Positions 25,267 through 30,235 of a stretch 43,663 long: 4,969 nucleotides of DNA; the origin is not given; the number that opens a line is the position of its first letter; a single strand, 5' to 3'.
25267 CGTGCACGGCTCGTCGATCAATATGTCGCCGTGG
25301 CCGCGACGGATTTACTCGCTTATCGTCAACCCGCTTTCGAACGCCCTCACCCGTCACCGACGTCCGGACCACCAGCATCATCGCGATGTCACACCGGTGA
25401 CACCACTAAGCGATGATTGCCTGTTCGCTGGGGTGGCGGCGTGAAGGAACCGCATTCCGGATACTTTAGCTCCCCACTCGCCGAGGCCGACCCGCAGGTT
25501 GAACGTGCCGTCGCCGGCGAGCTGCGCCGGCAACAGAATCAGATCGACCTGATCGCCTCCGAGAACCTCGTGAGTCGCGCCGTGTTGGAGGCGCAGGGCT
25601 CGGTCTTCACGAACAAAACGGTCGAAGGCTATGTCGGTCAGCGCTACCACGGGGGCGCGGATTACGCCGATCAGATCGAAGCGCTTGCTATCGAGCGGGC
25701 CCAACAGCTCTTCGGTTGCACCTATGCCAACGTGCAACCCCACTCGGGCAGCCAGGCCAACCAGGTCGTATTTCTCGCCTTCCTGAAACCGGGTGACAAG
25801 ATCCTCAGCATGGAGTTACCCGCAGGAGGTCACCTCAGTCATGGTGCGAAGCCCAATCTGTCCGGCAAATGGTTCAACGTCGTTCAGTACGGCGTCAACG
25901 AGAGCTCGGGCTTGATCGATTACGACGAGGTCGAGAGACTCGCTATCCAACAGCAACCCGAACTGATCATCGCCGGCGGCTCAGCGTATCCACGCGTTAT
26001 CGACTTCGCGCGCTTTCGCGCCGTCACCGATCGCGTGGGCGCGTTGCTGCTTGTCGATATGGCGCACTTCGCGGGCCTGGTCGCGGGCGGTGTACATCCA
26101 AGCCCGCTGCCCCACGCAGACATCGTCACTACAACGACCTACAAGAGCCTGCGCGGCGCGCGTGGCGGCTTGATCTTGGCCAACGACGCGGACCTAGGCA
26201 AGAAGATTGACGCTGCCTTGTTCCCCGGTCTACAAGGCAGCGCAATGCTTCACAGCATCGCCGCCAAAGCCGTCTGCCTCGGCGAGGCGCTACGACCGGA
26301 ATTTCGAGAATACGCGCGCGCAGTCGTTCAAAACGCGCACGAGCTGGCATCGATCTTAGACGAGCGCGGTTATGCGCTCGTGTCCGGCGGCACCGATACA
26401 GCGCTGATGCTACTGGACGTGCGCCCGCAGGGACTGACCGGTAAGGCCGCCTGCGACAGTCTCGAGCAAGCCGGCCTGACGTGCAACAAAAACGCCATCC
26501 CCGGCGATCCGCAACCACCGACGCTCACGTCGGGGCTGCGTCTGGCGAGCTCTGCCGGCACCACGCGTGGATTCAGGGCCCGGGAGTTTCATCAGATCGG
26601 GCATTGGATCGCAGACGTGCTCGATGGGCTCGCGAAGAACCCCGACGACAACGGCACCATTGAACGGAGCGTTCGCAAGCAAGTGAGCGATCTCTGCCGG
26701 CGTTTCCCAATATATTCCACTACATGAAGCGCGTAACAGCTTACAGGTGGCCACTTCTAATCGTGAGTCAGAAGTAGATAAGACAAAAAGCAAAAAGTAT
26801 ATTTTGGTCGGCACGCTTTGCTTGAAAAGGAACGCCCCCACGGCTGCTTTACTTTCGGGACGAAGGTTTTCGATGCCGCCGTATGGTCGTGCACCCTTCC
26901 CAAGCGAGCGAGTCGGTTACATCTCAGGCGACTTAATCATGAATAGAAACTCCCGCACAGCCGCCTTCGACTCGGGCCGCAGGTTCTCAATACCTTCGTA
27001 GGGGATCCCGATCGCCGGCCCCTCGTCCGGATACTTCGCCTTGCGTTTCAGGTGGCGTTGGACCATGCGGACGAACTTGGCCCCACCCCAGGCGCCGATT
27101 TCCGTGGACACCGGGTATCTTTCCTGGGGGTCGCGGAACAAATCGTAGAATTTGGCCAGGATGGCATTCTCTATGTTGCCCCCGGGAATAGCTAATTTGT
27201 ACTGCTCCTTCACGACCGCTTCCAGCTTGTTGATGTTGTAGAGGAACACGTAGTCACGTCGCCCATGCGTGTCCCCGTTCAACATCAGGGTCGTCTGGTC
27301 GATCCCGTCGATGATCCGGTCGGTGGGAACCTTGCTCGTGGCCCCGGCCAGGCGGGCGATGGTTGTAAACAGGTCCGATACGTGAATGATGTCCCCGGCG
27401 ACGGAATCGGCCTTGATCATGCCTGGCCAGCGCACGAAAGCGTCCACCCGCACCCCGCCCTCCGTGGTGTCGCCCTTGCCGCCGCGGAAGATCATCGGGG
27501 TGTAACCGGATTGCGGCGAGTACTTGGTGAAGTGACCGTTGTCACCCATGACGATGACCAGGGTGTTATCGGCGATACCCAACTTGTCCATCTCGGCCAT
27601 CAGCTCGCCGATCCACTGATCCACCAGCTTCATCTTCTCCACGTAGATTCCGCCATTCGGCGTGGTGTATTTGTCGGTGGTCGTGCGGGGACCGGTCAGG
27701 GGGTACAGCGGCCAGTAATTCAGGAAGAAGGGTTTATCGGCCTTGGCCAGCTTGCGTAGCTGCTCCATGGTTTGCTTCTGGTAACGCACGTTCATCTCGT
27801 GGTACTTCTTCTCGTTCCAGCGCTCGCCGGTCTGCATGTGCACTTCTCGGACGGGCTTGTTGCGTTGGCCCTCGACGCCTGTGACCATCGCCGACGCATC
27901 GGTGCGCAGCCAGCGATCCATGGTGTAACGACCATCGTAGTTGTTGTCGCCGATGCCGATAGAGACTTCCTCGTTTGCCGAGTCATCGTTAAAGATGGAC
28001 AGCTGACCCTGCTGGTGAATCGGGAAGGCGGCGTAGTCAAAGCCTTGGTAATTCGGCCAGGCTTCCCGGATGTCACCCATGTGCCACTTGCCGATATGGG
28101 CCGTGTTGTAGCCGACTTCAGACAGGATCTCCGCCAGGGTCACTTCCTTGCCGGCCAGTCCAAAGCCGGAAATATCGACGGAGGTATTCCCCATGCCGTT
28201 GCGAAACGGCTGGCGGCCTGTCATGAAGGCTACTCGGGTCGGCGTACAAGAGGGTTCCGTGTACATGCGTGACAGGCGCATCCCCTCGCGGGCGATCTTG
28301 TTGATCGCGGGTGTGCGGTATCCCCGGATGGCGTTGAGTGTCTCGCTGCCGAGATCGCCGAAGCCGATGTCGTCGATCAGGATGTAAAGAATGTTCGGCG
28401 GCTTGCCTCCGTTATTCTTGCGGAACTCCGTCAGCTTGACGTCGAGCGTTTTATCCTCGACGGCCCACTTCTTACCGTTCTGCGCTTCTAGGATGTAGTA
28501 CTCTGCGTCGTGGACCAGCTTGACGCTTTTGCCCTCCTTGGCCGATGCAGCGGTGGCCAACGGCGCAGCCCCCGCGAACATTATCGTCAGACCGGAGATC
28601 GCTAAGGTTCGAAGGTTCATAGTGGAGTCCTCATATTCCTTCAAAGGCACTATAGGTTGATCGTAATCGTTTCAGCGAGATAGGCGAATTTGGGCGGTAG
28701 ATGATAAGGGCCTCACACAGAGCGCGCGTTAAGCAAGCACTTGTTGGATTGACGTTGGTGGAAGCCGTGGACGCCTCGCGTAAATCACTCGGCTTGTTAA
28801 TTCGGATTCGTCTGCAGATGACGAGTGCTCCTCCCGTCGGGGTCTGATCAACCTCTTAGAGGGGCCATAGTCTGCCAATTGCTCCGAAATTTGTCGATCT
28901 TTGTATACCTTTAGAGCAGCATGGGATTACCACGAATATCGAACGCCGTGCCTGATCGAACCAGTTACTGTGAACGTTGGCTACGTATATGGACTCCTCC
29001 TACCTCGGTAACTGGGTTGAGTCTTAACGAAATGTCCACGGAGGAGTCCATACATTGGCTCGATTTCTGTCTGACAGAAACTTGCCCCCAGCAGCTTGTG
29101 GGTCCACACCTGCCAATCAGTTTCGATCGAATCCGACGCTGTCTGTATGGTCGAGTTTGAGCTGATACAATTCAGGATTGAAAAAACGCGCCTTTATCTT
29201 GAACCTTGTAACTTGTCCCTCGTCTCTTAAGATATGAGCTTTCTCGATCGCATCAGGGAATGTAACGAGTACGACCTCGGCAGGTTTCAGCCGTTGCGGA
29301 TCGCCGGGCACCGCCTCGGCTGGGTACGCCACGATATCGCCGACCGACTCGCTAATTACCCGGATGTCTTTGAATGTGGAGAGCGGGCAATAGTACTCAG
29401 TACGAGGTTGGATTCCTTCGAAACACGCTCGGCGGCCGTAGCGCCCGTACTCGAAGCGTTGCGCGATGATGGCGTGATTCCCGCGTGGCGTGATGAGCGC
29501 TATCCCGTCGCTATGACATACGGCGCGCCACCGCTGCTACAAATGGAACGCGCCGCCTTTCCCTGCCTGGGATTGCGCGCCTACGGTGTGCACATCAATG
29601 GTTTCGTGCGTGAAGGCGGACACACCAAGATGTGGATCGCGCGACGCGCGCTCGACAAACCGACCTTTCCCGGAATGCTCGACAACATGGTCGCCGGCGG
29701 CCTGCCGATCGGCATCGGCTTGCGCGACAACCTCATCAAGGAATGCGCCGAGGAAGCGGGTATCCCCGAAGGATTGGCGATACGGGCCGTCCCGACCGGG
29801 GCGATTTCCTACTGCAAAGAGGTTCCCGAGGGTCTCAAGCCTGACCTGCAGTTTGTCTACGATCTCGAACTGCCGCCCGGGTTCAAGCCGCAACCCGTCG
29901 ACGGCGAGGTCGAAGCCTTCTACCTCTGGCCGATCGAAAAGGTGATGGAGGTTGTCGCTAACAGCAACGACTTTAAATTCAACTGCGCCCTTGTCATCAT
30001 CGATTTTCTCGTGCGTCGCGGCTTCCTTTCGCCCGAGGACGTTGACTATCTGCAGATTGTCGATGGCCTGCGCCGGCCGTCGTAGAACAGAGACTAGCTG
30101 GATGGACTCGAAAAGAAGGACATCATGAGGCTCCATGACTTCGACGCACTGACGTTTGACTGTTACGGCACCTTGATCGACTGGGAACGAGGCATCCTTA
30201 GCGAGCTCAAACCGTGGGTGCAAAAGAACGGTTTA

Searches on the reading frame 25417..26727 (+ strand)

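Call 77: search_protein_families(library=pfam, proteins=[window:25417-26727:+], max_evalue=0.0001)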
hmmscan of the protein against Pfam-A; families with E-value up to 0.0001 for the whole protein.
window:25417-26727:+ (436 aa): 2 families
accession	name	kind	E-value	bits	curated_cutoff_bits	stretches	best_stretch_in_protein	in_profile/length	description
PF00464.25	SHMT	-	6.4e-148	493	27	1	21-398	1-399/399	Serine hydroxymethyltransferase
PF00155.27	Aminotran_1_2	-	1.4e-08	34.8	19.7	1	91-382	47-349/361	Aminotransferase class I and II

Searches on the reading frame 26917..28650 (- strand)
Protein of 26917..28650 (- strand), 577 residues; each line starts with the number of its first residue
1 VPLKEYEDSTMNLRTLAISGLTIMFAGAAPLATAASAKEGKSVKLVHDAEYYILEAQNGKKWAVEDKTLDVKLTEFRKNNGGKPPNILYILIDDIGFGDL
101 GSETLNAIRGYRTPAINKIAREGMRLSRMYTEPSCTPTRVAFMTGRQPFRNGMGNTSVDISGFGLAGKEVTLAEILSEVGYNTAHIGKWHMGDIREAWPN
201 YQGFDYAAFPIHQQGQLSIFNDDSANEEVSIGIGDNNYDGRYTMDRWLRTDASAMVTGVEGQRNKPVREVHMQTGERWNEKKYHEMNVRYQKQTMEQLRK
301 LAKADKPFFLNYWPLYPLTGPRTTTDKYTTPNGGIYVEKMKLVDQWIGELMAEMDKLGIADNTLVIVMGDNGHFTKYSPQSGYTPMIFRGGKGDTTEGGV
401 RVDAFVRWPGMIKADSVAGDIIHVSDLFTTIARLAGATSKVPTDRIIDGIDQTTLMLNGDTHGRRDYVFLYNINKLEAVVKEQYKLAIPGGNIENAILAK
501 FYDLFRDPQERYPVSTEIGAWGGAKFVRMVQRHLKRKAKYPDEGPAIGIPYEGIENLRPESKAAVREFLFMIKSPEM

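Call 19: search_protein_families(library=pfam, proteins=[window:26917-28650:-], max_evalue=0.001)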
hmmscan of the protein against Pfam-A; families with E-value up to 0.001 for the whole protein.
window:26917-28650:- (577 aa): 2 families
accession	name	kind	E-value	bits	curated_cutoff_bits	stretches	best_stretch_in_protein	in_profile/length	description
PF00884.28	Sulfatase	-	5.1e-38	131.5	25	1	85-437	1-301/301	Sulfatase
PF01663.27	Phosphodiest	-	7.2e-07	29.5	23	1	338-373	186-221/342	Type I phosphodiesterase / nucleotide pyrophosphatase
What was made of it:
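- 26917..28650 (-): Sulfatase-family gene about 5 kb upstream. It is a possible loose accessory. Pfam Sulfatase 5e-38 (call 19).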

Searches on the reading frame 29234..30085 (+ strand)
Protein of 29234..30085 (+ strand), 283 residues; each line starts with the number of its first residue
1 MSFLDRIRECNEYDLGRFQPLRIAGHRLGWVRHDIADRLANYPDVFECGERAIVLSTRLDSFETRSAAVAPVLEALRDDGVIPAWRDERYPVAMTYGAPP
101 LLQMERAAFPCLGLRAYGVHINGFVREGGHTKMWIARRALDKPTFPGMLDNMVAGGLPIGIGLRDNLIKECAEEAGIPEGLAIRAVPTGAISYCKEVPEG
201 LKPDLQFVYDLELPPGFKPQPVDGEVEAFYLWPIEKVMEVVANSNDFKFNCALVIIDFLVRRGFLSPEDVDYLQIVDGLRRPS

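Call 77: search_protein_families(library=pfam, proteins=[window:29234-30085:+], max_evalue=0.0001)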
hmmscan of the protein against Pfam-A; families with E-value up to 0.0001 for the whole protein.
window:29234-30085:+ (283 aa): 2 families
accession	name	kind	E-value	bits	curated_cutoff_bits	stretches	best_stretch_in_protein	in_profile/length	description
PF15916.11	DUF4743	-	9.3e-34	116.5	25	1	3-115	2-117/118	Domain of unknown function (DUF4743)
PF00293.34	NUDIX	-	6.3e-05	23.4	21.1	0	124-238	9-119/134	NUDIX domain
